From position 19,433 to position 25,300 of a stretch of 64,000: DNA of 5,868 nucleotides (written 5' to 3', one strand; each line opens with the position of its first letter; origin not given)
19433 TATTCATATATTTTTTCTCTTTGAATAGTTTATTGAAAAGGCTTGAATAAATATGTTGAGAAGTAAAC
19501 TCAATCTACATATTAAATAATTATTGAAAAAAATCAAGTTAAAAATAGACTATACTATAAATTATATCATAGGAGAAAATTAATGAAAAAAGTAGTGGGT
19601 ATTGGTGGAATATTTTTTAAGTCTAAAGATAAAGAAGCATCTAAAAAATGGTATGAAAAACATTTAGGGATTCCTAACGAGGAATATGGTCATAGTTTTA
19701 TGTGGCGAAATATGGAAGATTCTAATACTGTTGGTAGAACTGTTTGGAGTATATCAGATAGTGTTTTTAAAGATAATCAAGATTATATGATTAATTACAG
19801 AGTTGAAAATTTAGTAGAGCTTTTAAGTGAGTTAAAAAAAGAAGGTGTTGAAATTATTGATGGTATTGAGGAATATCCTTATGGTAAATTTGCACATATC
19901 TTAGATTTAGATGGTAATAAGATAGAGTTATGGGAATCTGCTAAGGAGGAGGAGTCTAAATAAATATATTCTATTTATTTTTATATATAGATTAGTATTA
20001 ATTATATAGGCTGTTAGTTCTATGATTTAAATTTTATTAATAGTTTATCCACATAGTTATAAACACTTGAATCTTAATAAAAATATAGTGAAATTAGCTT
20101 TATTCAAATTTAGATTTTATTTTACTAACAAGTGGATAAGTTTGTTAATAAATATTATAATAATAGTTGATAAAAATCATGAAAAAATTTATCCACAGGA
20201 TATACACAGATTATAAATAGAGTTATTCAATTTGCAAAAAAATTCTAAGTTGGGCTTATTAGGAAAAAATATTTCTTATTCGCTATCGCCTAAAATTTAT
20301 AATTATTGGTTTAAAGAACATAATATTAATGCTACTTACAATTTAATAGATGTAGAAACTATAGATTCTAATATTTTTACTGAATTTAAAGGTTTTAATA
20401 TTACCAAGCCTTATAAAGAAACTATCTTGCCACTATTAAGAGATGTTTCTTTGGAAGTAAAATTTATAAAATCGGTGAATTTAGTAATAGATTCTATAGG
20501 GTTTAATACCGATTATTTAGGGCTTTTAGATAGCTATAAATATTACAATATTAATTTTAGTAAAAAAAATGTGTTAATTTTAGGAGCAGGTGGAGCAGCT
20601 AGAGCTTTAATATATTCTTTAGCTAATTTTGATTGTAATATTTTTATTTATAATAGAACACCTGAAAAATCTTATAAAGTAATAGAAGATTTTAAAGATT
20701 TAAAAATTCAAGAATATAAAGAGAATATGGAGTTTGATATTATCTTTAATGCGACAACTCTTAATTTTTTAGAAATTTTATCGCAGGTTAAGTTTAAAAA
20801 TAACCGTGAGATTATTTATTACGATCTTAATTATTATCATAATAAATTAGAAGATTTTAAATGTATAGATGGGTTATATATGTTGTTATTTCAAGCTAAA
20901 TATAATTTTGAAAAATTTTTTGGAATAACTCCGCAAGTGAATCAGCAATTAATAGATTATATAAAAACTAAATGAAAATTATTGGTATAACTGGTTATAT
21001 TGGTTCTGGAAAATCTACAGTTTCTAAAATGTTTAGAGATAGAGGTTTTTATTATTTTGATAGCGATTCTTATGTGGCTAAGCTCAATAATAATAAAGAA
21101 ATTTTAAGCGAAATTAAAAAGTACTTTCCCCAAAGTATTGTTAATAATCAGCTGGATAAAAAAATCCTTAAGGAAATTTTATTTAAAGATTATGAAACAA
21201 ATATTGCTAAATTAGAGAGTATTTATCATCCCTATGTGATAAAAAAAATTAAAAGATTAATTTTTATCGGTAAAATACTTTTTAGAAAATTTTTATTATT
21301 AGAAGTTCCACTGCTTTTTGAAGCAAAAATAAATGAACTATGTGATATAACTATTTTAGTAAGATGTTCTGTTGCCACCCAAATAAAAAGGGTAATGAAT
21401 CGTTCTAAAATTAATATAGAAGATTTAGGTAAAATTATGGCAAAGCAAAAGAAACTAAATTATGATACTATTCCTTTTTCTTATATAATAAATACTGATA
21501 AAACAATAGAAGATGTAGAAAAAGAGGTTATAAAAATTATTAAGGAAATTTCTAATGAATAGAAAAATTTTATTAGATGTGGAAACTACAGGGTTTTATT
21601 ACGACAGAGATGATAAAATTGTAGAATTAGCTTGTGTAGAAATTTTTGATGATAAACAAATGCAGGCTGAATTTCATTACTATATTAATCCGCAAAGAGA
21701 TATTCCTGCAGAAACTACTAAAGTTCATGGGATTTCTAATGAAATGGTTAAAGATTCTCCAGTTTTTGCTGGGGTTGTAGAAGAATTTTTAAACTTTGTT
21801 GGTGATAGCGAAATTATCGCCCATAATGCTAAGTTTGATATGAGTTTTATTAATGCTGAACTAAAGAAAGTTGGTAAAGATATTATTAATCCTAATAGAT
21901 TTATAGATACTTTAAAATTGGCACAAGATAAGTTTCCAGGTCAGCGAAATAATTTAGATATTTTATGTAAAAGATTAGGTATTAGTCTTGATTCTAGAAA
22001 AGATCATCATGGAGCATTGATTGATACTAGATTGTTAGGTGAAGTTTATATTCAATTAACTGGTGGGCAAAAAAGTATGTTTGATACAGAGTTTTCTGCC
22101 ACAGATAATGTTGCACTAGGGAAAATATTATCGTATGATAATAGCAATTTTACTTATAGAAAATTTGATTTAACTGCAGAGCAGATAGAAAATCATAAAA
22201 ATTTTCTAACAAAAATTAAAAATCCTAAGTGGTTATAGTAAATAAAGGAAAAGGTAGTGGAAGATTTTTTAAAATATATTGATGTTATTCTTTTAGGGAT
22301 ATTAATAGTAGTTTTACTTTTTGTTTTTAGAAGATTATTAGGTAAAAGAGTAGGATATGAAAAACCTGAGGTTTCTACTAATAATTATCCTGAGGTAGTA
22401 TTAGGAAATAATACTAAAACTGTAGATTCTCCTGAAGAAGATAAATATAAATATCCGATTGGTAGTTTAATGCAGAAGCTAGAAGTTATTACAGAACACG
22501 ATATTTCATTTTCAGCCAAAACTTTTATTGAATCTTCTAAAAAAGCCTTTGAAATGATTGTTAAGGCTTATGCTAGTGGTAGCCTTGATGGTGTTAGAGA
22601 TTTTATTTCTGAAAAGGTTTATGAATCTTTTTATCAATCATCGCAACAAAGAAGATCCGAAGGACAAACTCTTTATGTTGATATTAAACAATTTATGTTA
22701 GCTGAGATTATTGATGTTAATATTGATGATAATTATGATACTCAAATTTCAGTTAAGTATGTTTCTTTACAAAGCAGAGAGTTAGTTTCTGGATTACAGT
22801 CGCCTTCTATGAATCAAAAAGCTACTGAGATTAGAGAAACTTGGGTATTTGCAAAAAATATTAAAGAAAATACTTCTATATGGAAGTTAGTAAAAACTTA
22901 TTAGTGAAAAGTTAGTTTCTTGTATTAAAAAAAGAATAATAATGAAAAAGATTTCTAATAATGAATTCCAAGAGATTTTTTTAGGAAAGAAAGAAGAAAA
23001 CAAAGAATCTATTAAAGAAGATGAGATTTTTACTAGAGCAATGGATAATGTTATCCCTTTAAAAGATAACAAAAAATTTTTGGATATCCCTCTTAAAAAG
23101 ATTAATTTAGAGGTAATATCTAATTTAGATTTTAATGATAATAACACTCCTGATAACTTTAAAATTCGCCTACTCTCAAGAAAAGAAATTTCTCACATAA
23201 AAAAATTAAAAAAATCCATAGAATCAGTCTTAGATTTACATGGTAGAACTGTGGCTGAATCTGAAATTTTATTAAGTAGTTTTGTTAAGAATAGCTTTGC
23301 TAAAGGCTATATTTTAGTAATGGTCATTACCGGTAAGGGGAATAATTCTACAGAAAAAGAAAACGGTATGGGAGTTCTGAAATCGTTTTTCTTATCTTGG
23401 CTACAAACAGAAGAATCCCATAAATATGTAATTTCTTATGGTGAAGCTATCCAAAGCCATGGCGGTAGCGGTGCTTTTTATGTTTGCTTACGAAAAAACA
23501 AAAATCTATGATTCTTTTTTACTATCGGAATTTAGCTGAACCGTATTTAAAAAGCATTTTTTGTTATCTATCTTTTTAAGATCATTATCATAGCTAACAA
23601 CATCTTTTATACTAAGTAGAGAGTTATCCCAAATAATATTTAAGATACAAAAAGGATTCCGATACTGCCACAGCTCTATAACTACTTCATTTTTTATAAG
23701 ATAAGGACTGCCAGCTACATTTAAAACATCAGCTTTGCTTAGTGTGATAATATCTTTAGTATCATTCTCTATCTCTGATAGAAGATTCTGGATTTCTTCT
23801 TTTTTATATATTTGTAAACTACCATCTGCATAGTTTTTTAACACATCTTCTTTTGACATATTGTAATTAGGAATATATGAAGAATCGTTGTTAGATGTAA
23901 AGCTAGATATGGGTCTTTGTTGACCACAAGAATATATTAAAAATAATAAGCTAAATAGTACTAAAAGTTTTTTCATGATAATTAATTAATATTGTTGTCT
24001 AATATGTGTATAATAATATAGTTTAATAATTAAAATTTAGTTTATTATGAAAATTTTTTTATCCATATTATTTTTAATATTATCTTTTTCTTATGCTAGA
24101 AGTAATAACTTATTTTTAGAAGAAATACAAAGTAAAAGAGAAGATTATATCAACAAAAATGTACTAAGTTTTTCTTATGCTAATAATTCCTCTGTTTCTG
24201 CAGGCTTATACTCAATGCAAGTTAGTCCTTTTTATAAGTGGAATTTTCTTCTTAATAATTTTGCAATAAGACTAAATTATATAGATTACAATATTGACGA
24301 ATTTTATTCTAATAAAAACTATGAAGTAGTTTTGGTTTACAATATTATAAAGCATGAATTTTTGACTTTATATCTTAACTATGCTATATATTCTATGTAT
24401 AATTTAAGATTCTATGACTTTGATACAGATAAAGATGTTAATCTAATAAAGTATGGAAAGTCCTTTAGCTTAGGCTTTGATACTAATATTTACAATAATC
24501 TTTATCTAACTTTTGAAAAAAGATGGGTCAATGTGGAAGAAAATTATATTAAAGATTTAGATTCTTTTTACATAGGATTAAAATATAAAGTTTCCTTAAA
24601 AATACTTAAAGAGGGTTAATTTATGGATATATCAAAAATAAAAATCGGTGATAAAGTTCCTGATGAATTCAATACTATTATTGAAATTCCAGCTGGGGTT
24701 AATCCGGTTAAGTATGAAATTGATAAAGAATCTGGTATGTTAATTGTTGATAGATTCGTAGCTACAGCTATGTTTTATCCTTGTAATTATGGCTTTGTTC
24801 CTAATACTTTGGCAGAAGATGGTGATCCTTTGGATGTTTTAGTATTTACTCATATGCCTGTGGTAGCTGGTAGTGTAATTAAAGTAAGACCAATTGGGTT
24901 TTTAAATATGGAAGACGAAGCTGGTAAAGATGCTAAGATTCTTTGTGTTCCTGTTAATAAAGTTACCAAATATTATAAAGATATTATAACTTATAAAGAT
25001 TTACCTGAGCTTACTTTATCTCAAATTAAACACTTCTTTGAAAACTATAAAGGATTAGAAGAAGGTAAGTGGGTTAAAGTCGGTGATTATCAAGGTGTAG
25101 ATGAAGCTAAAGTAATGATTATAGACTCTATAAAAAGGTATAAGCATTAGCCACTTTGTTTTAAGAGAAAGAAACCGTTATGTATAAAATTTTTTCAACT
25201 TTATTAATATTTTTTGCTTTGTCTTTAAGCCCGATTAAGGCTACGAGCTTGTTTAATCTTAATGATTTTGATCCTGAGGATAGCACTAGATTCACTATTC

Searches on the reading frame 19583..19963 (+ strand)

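Call 71: search_protein_families(library=pfam, proteins=[window:19583-19963:+], max_evalue=0.0001)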
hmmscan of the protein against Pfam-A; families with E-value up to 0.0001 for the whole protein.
window:19583-19963:+ (126 aa): 1 family
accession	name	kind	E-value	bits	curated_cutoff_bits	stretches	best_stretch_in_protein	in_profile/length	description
PF00903.31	Glyoxalase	-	1.3e-07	32.5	20.6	1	15-116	10-121/121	Glyoxalase/Bleomycin resistance protein/Dioxygenase superfamily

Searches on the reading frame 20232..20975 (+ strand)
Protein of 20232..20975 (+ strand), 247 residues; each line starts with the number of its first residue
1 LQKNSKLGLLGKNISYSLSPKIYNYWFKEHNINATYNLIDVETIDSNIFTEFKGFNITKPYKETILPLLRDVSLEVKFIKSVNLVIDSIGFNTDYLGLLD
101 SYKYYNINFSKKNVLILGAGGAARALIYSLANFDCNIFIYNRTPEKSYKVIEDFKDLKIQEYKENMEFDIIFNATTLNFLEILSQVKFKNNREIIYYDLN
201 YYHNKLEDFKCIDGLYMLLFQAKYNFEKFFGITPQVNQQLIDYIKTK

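Call 71: search_protein_families(library=pfam, proteins=[window:20232-20975:+], max_evalue=0.0001)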
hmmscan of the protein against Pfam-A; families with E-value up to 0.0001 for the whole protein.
window:20232-20975:+ (247 aa): 2 families
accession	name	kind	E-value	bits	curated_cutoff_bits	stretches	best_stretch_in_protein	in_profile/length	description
PF08501.16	Shikimate_dh_N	-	4.2e-18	65.8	27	1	9-85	1-83/83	Shikimate dehydrogenase substrate binding domain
PF01488.26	Shikimate_DH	-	6.5e-09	36.4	24.3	1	108-176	9-84/138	Shikimate / quinate 5-dehydrogenase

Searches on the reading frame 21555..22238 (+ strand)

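Call 74: search_protein_families(library=pfam, proteins=[window:21555-22238:+], max_evalue=0.0001)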
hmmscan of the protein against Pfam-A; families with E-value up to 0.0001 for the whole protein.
window:21555-22238:+ (227 aa): 1 family
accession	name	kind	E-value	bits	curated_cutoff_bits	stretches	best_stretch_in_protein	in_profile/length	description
PF00929.31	RNase_T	-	2.7e-35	122.8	24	1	6-165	2-164/164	Exonuclease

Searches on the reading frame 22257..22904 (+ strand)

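Call 71: search_protein_families(library=pfam, proteins=[window:22257-22904:+], max_evalue=0.0001)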
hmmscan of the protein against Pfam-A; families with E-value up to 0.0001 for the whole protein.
window:22257-22904:+ (215 aa): 1 family
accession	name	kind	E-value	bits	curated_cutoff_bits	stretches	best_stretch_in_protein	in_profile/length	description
PF04280.21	Tim44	-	6.1e-22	78.8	29.6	1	73-214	3-145/147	Tim44-like domain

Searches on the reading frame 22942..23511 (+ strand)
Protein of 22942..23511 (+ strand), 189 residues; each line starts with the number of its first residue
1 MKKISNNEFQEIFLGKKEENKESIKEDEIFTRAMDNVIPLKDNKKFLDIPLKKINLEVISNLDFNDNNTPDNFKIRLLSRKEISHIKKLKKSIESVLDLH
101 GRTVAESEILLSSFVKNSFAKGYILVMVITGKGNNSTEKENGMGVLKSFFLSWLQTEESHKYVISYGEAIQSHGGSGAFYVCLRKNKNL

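Call 71: search_protein_families(library=pfam, proteins=[window:22942-23511:+], max_evalue=0.0001)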
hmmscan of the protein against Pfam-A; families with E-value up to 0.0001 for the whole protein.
window:22942-23511:+ (189 aa): 1 family
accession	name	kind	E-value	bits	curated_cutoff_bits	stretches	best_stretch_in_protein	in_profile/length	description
PF01713.27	Smr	-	1.2e-17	64.3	25.7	1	97-184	1-77/77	Smr domain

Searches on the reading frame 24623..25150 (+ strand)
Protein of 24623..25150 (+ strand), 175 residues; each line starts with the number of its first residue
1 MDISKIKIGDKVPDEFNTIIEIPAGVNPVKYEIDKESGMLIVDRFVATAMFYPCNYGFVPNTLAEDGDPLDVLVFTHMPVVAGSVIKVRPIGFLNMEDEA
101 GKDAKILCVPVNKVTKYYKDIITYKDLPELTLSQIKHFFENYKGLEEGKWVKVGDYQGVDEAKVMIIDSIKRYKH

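Call 71: search_protein_families(library=pfam, proteins=[window:24623-25150:+], max_evalue=0.0001)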
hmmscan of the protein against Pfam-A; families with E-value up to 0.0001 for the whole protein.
window:24623-25150:+ (175 aa): 1 family
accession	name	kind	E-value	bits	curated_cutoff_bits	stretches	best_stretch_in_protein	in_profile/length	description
PF00719.24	Pyrophosphatase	-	1.3e-56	191.1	23.5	1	19-174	2-153/153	Inorganic pyrophosphatase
